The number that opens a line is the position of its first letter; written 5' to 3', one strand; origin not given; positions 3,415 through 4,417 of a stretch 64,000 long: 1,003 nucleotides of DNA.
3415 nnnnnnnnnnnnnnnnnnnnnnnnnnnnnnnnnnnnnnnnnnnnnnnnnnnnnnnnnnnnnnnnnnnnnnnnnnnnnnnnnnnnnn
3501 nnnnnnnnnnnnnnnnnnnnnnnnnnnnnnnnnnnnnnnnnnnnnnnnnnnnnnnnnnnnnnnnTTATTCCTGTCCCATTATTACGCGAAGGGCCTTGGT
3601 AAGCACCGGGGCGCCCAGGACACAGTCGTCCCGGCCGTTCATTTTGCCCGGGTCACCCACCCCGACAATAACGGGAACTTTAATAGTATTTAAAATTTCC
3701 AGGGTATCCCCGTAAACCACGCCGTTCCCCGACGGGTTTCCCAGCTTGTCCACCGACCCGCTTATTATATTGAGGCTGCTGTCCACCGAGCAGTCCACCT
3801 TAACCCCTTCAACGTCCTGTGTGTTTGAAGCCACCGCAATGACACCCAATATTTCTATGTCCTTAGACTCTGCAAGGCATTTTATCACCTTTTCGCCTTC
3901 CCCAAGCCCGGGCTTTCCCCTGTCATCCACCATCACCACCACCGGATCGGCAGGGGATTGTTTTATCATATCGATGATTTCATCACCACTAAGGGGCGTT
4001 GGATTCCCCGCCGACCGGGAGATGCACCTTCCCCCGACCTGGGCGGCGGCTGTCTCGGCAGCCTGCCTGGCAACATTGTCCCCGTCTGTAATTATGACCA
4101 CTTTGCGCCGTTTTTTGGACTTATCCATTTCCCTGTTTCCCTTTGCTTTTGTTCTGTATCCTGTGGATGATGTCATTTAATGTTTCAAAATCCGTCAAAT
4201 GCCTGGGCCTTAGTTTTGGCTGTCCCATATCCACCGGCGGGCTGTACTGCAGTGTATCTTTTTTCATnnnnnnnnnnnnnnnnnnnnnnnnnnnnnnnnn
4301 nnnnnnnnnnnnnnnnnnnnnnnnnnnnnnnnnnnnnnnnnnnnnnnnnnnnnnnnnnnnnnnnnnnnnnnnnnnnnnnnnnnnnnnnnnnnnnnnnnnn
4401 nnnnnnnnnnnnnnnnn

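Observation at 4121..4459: Two small unannotated ORFs (56 aa membrane peptide plus a 48 aa basic peptide) between sigF and the SpoVAE-like gene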

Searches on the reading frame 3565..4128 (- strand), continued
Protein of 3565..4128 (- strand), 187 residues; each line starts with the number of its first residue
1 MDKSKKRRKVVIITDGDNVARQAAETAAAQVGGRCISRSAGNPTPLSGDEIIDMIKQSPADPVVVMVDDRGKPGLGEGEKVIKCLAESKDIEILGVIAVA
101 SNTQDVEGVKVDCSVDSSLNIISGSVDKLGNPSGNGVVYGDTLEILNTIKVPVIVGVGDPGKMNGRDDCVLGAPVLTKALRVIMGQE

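Call 76: find_encoding_contigs(protein=P0030, flank=5000, max_places=2)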
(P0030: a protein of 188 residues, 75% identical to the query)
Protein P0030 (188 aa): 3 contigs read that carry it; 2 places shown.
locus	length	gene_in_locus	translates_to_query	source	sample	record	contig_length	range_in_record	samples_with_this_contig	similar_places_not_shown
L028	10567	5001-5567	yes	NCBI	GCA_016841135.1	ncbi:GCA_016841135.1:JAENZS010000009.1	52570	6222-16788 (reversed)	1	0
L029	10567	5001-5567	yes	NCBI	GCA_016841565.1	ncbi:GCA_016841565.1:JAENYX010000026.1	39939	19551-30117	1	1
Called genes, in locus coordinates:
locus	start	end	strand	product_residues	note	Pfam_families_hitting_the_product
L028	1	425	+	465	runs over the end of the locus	PF03553:Na_H_antiporter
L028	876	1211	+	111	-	PF01740:STAS, PF13466:STAS_2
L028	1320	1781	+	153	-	PF13581:HATPase_c_2, PF02518:HATPase_c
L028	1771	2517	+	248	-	PF04542:Sigma70_r2, PF04539:Sigma70_r3, PF01381:HTH_3 (faint), PF05263:DUF722 (faint), PF08281:Sigma70_r4_2, PF04545:Sigma70_r4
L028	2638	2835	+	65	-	-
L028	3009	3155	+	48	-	-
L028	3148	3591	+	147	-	PF03862:SpoVAC_SpoVAEB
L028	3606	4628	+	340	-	PF07451:SpoVAD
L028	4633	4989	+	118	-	PF03862:SpoVAC_SpoVAEB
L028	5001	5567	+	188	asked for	PF14097:SpoVAE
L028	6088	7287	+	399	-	-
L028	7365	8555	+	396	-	PF01979:Amidohydro_1, PF07969:Amidohydro_3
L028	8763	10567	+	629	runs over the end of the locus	PF06506:PrpR_N, PF00004:AAA (faint), PF13426:PAS_9 (weak), PF00158:Sigma54_activat, PF14532:Sigma54_activ_2, PF07728:AAA_5, PF25601:AAA_lid_14, PF02954:HTH_8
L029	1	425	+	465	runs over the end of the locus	PF03553:Na_H_antiporter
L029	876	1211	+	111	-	PF01740:STAS, PF13466:STAS_2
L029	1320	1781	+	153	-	PF13581:HATPase_c_2, PF02518:HATPase_c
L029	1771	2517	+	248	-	PF04542:Sigma70_r2, PF04539:Sigma70_r3, PF01381:HTH_3 (faint), PF05263:DUF722 (faint), PF08281:Sigma70_r4_2, PF04545:Sigma70_r4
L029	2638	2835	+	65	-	-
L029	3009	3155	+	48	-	-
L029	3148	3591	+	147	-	PF03862:SpoVAC_SpoVAEB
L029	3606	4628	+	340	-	PF07451:SpoVAD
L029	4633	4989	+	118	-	PF03862:SpoVAC_SpoVAEB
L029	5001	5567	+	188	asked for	PF14097:SpoVAE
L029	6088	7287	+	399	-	-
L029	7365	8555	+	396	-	PF01979:Amidohydro_1, PF07969:Amidohydro_3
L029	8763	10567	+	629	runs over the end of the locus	PF06506:PrpR_N, PF00004:AAA (faint), PF13426:PAS_9 (weak), PF00158:Sigma54_activat, PF14532:Sigma54_activ_2, PF07728:AAA_5, PF25601:AAA_lid_14, PF02954:HTH_8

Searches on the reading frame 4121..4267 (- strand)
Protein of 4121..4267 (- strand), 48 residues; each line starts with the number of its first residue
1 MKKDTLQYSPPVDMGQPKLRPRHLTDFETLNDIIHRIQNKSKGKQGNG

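Call 5: search_protein_families(library=pfam, proteins=[window:4121-4267:-], max_evalue=1)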
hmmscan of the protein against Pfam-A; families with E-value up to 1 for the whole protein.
window:4121-4267:- (48 aa): 0 families

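Call 6: search_protein_families(library=ncbifam, proteins=[window:4121-4267:-], max_evalue=1)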
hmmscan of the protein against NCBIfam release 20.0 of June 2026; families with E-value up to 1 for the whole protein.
window:4121-4267:- (48 aa): 0 families

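Call 12: find_homologous_proteins(query=window:4121-4267:-, max_evalue=10)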
Query window:4121-4267:- (48 aa): 5 proteins with E <= 10 among 5 candidates.
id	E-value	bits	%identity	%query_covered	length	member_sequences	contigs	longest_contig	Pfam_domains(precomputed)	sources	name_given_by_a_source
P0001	3.5e-24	100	98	100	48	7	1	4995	-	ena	-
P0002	3.2e-20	88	88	100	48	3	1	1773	-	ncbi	-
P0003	5.1e-18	81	79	100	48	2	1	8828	-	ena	-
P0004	7.2e-18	81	83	100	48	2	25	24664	-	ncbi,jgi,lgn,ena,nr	ncbi:MAG TPA: hypothetical protein PK684_06130 [Bacillota bacterium]|jgi:hypothetical protein|nr:hyp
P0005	1.1e-16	77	79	100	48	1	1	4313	-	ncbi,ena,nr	ncbi:MAG TPA: hypothetical protein VFF83_06160 [Clostridia bacterium]|nr:hypothetical protein [Clost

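Call 22: find_encoding_contigs(protein=P0003, flank=5000, max_places=1)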
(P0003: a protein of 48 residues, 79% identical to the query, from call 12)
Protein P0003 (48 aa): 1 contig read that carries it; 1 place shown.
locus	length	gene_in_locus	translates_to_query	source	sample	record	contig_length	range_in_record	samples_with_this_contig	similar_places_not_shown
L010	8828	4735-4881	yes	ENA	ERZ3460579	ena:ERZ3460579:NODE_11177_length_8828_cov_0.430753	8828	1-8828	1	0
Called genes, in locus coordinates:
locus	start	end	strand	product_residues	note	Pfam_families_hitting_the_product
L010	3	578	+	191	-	?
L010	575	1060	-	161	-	PF00994:MoCF_biosynth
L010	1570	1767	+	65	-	-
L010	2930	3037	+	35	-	-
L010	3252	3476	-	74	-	-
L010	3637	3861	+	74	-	-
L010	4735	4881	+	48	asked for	-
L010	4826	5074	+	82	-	PF14097:SpoVAE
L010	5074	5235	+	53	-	-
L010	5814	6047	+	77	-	-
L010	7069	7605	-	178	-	PF00905:Transpeptidase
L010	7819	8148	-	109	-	-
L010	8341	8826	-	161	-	?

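Call 42: search_protein_representatives(alignment_id=A1)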
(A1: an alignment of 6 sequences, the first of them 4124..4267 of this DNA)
Query: 6 sequences, 48 profile positions. Proteins with E-value up to 0.001 (for the whole library): 6; up to 1e-10: 2; up to 1e-30: 1. The best 6 are listed.
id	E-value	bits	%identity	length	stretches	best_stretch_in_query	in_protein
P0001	4.7e-32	126.1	-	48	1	1-48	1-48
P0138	1.4e-20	89.3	-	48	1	1-48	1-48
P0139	1.4e-06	44.5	-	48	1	1-47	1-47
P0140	4.3e-06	43.0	-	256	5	16-37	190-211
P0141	7.3e-05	39.0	-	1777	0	-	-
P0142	1.3e-04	38.2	-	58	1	8-41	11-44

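Call 45: find_encoding_contigs(protein=P0142, flank=5000, max_places=2)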
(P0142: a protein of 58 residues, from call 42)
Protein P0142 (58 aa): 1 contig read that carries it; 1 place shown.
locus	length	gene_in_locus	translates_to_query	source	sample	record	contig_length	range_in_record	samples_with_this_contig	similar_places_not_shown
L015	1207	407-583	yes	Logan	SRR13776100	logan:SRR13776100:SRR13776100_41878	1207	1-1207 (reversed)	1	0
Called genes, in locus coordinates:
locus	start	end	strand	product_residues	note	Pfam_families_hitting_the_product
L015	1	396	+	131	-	?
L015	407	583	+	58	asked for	-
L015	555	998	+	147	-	PF03862:SpoVAC_SpoVAEB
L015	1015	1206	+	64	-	?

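Call 63: predict_structure(alignment_id=A1)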
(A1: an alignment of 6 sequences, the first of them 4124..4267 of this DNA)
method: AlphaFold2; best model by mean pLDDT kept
length: 48 residues; sequences in the alignment: 6
mean_pLDDT: 71.7   pTM: 0.30
mean pLDDT of the five models: 71.7, 70.4, 69.0, 68.8, 68.0
residues with pLDDT >= 90: 0; 70-90: 31; 50-70: 14; < 50: 3
segments of 3 or more residues with pLDDT < 50: 46-48
pLDDT, mean of each block of 10 residues (from residue 1): 74 71 74 82 54
secondary structure, 60 per line:
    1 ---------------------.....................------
elements in order: H22-42

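Call 74: search_solved_structures(query=A3, max_evalue=1)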
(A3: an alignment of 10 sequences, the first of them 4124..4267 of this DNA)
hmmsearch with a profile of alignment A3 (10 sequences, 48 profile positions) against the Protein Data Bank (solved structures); distinct sequences matched with E-value up to 1: 0.

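Call 86: search_protein_families(library=pfam, alignment_id=A3, max_evalue=1)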
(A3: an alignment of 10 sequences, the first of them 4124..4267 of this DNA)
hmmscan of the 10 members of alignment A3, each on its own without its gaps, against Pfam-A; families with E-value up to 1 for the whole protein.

A. member 1, window:4124-4267:- (48 aa): 0 families

B. families by the number of members that match (of 10 scanned): 2 families
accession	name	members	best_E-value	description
PF05406.20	WGR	1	0.067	WGR domain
PF17878.8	ssDBP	1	0.2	Phage single-stranded DNA-binding protein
